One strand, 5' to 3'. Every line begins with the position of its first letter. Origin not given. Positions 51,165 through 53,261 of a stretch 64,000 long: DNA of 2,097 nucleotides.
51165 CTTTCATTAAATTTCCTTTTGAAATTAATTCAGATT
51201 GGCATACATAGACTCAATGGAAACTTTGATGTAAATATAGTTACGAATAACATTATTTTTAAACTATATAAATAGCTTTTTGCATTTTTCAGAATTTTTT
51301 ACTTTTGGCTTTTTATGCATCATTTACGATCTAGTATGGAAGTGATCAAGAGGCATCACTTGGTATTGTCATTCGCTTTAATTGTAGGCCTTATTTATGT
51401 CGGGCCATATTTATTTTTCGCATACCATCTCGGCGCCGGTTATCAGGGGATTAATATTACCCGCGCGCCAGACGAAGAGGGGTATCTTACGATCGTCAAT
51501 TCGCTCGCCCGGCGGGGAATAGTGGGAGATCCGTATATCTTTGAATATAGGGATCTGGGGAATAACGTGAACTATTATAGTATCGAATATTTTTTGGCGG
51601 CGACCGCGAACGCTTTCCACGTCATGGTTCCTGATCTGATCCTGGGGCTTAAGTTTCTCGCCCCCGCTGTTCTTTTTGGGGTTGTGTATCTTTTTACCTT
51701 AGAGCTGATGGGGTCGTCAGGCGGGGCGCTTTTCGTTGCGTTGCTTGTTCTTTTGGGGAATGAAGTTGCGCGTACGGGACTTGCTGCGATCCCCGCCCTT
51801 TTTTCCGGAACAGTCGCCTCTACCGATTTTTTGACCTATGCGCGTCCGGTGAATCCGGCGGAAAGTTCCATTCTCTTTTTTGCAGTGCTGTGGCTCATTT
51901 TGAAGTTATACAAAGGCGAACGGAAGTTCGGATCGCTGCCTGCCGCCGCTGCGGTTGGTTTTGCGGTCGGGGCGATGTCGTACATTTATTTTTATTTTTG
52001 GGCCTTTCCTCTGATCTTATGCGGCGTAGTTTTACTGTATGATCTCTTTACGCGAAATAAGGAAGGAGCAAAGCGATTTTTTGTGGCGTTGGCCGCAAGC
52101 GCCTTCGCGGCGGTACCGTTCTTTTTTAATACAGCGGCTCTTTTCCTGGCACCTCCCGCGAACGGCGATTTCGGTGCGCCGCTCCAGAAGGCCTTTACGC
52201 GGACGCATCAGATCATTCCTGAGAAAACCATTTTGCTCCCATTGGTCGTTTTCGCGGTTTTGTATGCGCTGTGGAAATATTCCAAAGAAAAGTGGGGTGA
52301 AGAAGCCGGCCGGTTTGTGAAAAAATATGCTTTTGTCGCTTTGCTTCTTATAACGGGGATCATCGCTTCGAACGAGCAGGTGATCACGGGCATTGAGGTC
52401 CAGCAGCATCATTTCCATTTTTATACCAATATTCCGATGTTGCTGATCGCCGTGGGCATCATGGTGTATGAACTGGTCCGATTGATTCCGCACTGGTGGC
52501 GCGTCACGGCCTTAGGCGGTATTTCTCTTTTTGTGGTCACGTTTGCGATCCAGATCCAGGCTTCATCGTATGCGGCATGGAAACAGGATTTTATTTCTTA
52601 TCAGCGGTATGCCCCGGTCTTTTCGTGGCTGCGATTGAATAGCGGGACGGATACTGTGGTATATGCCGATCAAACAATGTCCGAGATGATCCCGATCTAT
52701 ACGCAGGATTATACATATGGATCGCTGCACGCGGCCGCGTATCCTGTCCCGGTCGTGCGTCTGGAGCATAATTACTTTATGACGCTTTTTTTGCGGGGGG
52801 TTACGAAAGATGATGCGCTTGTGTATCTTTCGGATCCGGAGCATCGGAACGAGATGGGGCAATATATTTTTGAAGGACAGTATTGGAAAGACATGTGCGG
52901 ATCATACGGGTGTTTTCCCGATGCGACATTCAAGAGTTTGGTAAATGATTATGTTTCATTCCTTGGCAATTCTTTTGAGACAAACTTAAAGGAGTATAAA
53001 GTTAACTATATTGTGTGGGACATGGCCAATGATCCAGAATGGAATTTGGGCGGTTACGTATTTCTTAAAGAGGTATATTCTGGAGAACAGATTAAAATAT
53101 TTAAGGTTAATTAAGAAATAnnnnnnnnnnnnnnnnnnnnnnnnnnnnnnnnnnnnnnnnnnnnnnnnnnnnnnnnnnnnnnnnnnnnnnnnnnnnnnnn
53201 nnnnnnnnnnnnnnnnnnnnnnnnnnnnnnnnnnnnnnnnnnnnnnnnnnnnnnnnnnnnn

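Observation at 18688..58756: ~40-kb glycosylation island with an unusual enzyme inventory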

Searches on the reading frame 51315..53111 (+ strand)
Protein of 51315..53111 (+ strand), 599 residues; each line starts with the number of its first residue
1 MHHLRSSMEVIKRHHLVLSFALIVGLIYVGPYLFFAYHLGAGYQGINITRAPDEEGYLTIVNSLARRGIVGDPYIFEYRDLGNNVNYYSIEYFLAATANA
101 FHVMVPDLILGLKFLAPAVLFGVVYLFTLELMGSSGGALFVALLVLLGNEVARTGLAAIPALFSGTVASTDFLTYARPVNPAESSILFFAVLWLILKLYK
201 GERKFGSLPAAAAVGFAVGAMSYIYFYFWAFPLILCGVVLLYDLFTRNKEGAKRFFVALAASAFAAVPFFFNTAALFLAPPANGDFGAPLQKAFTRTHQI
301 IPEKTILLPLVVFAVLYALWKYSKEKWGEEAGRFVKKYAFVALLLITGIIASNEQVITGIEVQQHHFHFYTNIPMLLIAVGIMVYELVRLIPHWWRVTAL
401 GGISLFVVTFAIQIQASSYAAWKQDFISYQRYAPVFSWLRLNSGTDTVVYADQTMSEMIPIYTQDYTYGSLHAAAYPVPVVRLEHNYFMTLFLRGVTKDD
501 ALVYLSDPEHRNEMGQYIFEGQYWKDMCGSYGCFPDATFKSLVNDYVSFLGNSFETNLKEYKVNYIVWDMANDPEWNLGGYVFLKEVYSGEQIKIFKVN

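Call 5: search_protein_families(library=pfam, proteins=[window:51315-53111:+], max_evalue=0.01)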
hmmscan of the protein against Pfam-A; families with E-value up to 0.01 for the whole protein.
window:51315-53111:+ (599 aa): 0 families

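Call 12: search_protein_families(library=ncbifam, proteins=[window:51315-53111:+], max_evalue=0.001)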
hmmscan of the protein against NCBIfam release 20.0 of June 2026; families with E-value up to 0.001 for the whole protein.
window:51315-53111:+ (599 aa): 0 families

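Call 22: find_homologous_proteins(query=window:51315-53111:+, max_evalue=0.001)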
Query window:51315-53111:+ (599 aa): 10 proteins with E <= 0.001 among 8000 candidates.
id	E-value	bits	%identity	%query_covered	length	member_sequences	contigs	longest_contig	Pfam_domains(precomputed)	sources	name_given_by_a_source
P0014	0.0e+0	1357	100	100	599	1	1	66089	-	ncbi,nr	ncbi:hypothetical protein KGO95_03215 [Patescibacteria group bacterium]|nr:hypothetical protein [Pat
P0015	2.4e-172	593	48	98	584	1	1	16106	-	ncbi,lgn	-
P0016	2.2e-117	411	38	95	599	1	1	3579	-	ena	-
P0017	1.2e-114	402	38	99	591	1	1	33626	-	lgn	-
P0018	2.0e-112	395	39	99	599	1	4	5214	-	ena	-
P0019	5.5e-112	393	38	96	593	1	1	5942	-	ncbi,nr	ncbi:MAG: hypothetical protein Q7R71_01770 [bacterium]|nr:hypothetical protein [bacterium]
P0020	4.2e-107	377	37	95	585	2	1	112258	-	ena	-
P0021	2.1e-106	375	35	96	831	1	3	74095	PF00535.33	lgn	-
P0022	7.9e-105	370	39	93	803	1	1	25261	PF13641.13,PF00535.33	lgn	-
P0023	1.3e-100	356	35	98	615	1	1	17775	-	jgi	-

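Call 26: find_encoding_contigs(protein=P0020, flank=10000, max_places=2)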
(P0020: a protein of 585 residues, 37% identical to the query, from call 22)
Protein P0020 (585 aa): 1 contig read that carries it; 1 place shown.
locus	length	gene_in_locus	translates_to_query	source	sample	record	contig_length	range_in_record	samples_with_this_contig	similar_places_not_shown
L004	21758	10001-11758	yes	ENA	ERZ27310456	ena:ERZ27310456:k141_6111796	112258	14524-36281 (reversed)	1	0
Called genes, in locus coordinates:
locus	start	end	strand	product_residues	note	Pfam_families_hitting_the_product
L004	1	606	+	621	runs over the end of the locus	PF13522:GATase_6, PF13537:GATase_7, PF00733:Asn_synthase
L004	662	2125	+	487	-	PF02366:PMT, PF13231:PMT_2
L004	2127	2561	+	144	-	PF04138:GtrA_DPMS_TM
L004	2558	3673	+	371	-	PF13439:Glyco_transf_4, PF13579:Glyco_trans_4_4 (faint), PF00534:Glycos_transf_1, PF13692:Glyco_trans_1_4, PF13524:Glyco_trans_1_2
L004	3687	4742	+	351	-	PF01370:Epimerase, PF04321:RmlD_sub_bind, PF16363:GDP_Man_Dehyd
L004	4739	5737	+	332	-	PF01370:Epimerase, PF16363:GDP_Man_Dehyd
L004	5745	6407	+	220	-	PF01209:Ubie_methyltran (weak), PF13489:Methyltransf_23, PF13847:Methyltransf_31, PF08241:Methyltransf_11, PF08242:Methyltransf_12, PF13649:Methyltransf_25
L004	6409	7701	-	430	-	PF08421:Methyltransf_13 (weak), PF13489:Methyltransf_23, PF08484:Methyltransf_14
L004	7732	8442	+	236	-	PF00535:Glycos_transf_2, PF13641:Glyco_tranf_2_3 (weak)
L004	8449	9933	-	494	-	-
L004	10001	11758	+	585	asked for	-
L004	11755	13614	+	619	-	PF02543:Carbam_trans_N, PF16861:Carbam_trans_C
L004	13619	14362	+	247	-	PF01522:Polysacc_deac_1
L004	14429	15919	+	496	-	PF02310:B12-binding, PF04055:Radical_SAM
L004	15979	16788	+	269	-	PF00535:Glycos_transf_2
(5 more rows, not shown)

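Call 27: find_encoding_contigs(protein=P0021, flank=10000, max_places=2)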
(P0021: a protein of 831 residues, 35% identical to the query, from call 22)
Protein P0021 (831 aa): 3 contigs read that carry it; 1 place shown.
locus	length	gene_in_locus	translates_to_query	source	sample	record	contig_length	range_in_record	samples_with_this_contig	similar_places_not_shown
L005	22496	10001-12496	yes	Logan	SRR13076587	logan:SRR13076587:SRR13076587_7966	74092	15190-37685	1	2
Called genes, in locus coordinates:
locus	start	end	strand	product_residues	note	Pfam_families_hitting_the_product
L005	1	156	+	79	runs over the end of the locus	-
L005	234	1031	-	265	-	-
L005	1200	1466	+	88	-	-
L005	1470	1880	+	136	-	-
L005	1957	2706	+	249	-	PF00215:OMPdecase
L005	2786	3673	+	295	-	PF03721:UDPG_MGDP_dh_N, PF00984:UDPG_MGDP_dh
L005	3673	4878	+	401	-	PF13579:Glyco_trans_4_4 (weak), PF13692:Glyco_trans_1_4, PF13524:Glyco_trans_1_2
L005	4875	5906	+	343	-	PF03016:Exostosin_GT47, PF24785:RXYLT1_C (weak)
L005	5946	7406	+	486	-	PF13231:PMT_2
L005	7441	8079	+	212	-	PF04138:GtrA_DPMS_TM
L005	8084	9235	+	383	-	PF13439:Glyco_transf_4, PF13579:Glyco_trans_4_4 (weak), PF00534:Glycos_transf_1, PF13692:Glyco_trans_1_4, PF13524:Glyco_trans_1_2 (weak)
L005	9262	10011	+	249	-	PF13489:Methyltransf_23, PF13847:Methyltransf_31 (weak), PF08241:Methyltransf_11, PF08242:Methyltransf_12, PF13649:Methyltransf_25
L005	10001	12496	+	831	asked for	PF00535:Glycos_transf_2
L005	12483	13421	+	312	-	PF13489:Methyltransf_23, PF13649:Methyltransf_25 (weak), PF08241:Methyltransf_11, PF08242:Methyltransf_12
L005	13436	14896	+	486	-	PF03062:MBOAT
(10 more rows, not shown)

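Call 35: predict_structure(alignment_id=A2)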
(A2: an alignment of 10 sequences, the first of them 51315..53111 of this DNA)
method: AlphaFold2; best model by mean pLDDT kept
length: 599 residues; sequences in the alignment: 10
mean_pLDDT: 72.4   pTM: 0.73
mean pLDDT of the five models: 72.4, 71.5, 68.6, 67.2, 66.6
residues with pLDDT >= 90: 143; 70-90: 236; 50-70: 99; < 50: 121
segments of 3 or more residues with pLDDT < 50: 2-4, 39-88, 175-181, 279-303, 356-365, 461-477, 521-527
pLDDT, mean of each block of 10 residues (from residue 1): 57 84 84 59 36 32 28 29 41 66 69 84 93 91 85 69 66 48 76 94 84 93 73 93 93 95 86 56 39 38 64 87 83 90 90 55 55 86 90 89 90 78 67 72 73 66 41 45 81 91 88 75 46 76 92 88 86 85 91 88
secondary structure, 60 per line:
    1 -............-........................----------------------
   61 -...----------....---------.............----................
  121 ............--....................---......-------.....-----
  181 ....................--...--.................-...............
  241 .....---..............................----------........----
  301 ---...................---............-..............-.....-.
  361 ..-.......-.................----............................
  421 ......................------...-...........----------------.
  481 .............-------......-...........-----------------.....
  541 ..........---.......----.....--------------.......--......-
elements in order: H2-13 H15-38 H75-78 H88-100 H105-132 H135-154 H158-163 H171-175 H181-200 H208-224 H226-245 H249-278 H289-293 E294-296 H304-322 H326-337 H339-352 H354-358 E360-362 H364-370 H372-388 H393-442 E449-451 H453-463 H480-493 H501-506 H508-518 H536-550 H554-560 E565-569 E584-590 E593-598

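Call 39: fold_search(model_id=the predicted structure, library=pdb)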
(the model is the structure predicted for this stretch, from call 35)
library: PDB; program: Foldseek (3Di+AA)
matches with E <= 10: 350; with E <= 0.001: 12
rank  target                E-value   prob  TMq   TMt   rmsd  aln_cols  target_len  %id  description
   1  6s7o_A                7.2e-06  1.00  0.47  0.44  12.8       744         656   12  Cryo-EM structure of human oligosaccharyltransferase complex OST-A (released 2019-12-18)
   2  8b6l_I                1.5e-05  1.00  0.45  0.40  17.8       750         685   14  Subtomogram average of the human Sec61-TRAP-OSTA-translocon (released 2022-12-07)
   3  9n9j_I                3.2e-05  1.00  0.43  0.38  12.5       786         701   13  Structure of a GRP94 folding intermediate engaged with a CCDC134- and FKBP11-bound secretory translocon (released 2025-11-19)
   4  7zli_A                3.2e-05  1.00  0.41  0.38  12.6       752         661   13  Cryo-EM structure of C-mannosyltransferase CeDPY19, in complex with Dol25-P-Man and bound to CMT2-Fab and anti-Fab nan (released 2023-01-11)
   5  7zlh_A                3.7e-05  1.00  0.41  0.39  12.8       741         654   13  Cryo-EM structure of C-mannosyltransferase CeDPY19, in apo state, bound to CMT2-Fab and anti-Fab nanobody (released 2023-01-11)
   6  8age_A                4.0e-05  1.00  0.44  0.42  12.5       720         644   12  Structure of yeast oligosaccharylransferase complex with acceptor peptide bound (released 2022-12-07)
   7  7oci_F                5.2e-05  1.00  0.48  0.46  11.4       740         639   12  Cryo-EM structure of yeast Ost6p containing oligosaccharyltransferase complex (released 2022-02-16)
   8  6ezn_F                1.0e-04  1.00  0.44  0.42  13.7       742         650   12  Cryo-EM structure of the yeast oligosaccharyltransferase (OST) complex (released 2018-01-17)
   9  8agb_A                1.7e-04  1.00  0.46  0.43  13.6       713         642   11  Structure of yeast oligosaccharylransferase complex with lipid-linked oligosaccharide bound (released 2022-12-07)
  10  8agc_A                1.8e-04  1.00  0.45  0.39  17.0       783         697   12  Structure of yeast oligosaccharylransferase complex with lipid-linked oligosaccharide and non-acceptor peptide bound (released 2022-12-07)
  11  6gxc_A                4.1e-04  1.00  0.45  0.39  12.5       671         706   12  Bacterial oligosaccharyltransferase PglB in complex with an inhibitory peptide and a reactive lipid-linked oligosaccha (released 2018-11-14)
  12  5ogl_A                4.4e-04  1.00  0.47  0.41  11.2       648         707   12  Structure of bacterial oligosaccharyltransferase PglB in complex with an acceptor peptide and an lipid-linked oligosac (released 2017-10-25)
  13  3rce_A                1.8e-03  1.00  0.42  0.38  11.5       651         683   13  Bacterial oligosaccharyltransferase PglB (released 2011-06-15)
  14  3waj                  5.2e-03  1.00  0.40  0.32  14.2       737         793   11  Crystal structure of the Archaeoglobus fulgidus oligosaccharyltransferase (O29867_ARCFU) complex with Zn and sulfate (released 2013-10-30)
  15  5f15                  9.4e-03  1.00  0.43  0.46  11.3       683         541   11  Crystal Structure of ArnT from Cupriavidus metallidurans bound to Undecaprenyl phosphate (released 2016-02-17)
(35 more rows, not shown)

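Call 64: search_protein_families(library=pfam, alignment_id=A2, max_evalue=1)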
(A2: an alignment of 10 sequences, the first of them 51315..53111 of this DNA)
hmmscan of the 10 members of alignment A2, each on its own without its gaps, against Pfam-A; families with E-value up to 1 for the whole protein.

A. member 1, window:51315-53111:+ (599 aa): 2 families
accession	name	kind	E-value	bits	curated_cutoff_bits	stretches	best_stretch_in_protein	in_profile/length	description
PF06279.16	DUF1033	-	0.096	13.4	25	1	315-363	60-107/118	Protein of unknown function (DUF1033)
PF17942.8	Morc6_S5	-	0.11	13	26.2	1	364-433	57-125/139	Morc6 ribosomal protein S5 domain 2-like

B. families by the number of members that match (of 10 scanned): 7 families
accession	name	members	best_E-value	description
PF00535.33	Glycos_transf_2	2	1e-27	Glycosyl transferase family 2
PF13641.12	Glyco_tranf_2_3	2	1.6e-06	Glycosyltransferase like family 2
PF11694.13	DUF3290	2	0.14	Protein of unknown function (DUF3290)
PF13704.12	Glyco_tranf_2_4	1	0.0084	Glycosyl transferase family 2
PF19337.4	BAMBI_C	1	0.094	BMP and activin membrane-bound inhibitor homolog C-terminus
PF06279.16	DUF1033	1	0.096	Protein of unknown function (DUF1033)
PF17942.8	Morc6_S5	1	0.11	Morc6 ribosomal protein S5 domain 2-like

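Call 68: search_protein_representatives(alignment_id=A2)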
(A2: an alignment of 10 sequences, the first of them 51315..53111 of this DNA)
Query: 10 sequences, 596 profile positions. Proteins with E-value up to 0.001 (for the whole library): 1870; up to 1e-10: 1152; up to 1e-30: 519. The best 150 are listed.
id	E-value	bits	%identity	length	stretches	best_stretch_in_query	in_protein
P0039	7.2e-259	876.6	-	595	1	13-596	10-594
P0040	8.3e-255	863.2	-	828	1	12-596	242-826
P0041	1.1e-224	763.7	-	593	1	13-596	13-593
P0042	4.9e-184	629.5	-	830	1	7-595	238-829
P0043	1.3e-183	628.1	-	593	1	9-595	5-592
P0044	1.2e-181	621.6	-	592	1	11-595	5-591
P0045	8.9e-167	572.5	-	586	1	12-595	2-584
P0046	9.8e-163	559.2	-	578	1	17-596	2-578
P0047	9.6e-122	423.8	-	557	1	40-595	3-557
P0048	4.5e-120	418.3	-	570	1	12-596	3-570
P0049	8.9e-117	407.4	-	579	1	12-596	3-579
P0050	1.1e-116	407.1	-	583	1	12-595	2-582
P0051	8.8e-114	397.5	-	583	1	13-596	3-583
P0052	6.5e-109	381.4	-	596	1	10-595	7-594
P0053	3.0e-108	379.2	-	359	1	234-595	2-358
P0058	1.8e-93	330.4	-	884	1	10-595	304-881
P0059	2.1e-93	330.2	-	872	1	19-594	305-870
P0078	1.6e-81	291.0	-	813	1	12-595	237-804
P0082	8.7e-80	285.2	-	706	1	7-596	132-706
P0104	2.9e-73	263.7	-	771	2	12-481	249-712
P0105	6.3e-73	262.6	-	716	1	13-595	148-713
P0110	5.3e-72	259.5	-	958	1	5-596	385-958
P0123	3.7e-69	250.1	-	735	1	10-573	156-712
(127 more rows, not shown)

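Call 69: search_protein_families(library=pfam, proteins=[P0040, P0042, P0058, P0059, P0078, P0110, P0082, P0105, P0123, P0104], max_evalue=0.001)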
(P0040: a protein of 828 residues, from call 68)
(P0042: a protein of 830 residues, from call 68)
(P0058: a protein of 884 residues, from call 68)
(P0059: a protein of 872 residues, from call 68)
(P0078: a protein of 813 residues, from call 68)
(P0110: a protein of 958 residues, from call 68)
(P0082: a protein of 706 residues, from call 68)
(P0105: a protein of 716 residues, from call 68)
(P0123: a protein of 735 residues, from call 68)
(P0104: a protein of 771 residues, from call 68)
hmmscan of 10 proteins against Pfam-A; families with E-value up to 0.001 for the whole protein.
P0040 (828 aa): 1 family
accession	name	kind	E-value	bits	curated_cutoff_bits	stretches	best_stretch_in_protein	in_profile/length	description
PF00535.33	Glycos_transf_2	-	2.8e-19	70.1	23.3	1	5-173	2-167/168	Glycosyl transferase family 2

P0042 (830 aa): 3 families
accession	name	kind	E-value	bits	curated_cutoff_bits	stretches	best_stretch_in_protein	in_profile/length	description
PF00535.33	Glycos_transf_2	-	1.4e-27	97.2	23.3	1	8-138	1-128/168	Glycosyl transferase family 2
PF13641.12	Glyco_tranf_2_3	-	5.9e-08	33.4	27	1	7-205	3-206/230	Glycosyltransferase like family 2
PF10111.15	Glyco_tranf_2_2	-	2.1e-05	24.6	27.3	1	8-112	1-103/276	Glycosyltransferase like family 2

P0058 (884 aa): 1 family
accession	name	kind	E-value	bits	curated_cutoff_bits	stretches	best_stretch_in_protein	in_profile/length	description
PF03706.18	LPG_synthase_TM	-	1.4e-25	90.9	33.4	1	11-278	3-289/302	Lysylphosphatidylglycerol synthase TM region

P0059 (872 aa): 1 family
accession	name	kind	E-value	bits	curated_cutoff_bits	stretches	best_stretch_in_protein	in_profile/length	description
PF03706.18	LPG_synthase_TM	-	2.2e-20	73.8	33.4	1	15-273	10-287/302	Lysylphosphatidylglycerol synthase TM region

P0078 (813 aa): 1 family
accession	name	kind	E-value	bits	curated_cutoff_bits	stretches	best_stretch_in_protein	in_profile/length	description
PF00535.33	Glycos_transf_2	-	8.7e-24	84.8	23.3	1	6-139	2-137/168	Glycosyl transferase family 2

P0110 (958 aa): 4 families
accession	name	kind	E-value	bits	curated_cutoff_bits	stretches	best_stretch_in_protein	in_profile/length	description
PF00534.26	Glycos_transf_1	-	2.7e-17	63.3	26.4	1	198-359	3-167/172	Glycosyl transferases group 1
PF13692.12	Glyco_trans_1_4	-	7.5e-14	52.6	27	1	211-346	2-139/142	Glycosyl transferases group 1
PF13579.12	Glyco_trans_4_4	-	2.6e-10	41.3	29.7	1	16-179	2-152/158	Glycosyl transferase 4-like domain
PF13439.12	Glyco_transf_4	-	7.5e-08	33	28.5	1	16-180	3-160/170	Glycosyltransferase Family 4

P0082 (706 aa): 1 family
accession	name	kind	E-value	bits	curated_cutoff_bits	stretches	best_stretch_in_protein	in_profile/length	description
PF04138.20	GtrA_DPMS_TM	-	1.6e-14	54.5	26.1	1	1-116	4-117/117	GtrA/DPMS, transmembrane domain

P0105 (716 aa): 1 family
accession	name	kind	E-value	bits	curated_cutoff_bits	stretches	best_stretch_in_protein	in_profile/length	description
PF04138.20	GtrA_DPMS_TM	-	1.5e-09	38.5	26.1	1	26-141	1-116/117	GtrA/DPMS, transmembrane domain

P0123 (735 aa): 1 family
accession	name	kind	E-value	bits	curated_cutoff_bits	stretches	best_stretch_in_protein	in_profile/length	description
PF04138.20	GtrA_DPMS_TM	-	5.7e-16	59.2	26.1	1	16-130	1-117/117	GtrA/DPMS, transmembrane domain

P0104 (771 aa): 3 families
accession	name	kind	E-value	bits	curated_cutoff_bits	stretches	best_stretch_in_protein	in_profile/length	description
PF00535.33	Glycos_transf_2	-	6.6e-29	101.4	23.3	1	8-177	1-168/168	Glycosyl transferase family 2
PF10111.15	Glyco_tranf_2_2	-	4.5e-11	43.2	27.3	1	8-140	1-136/276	Glycosyltransferase like family 2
PF13641.12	Glyco_tranf_2_3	-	4.8e-09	37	27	1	6-113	2-111/230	Glycosyltransferase like family 2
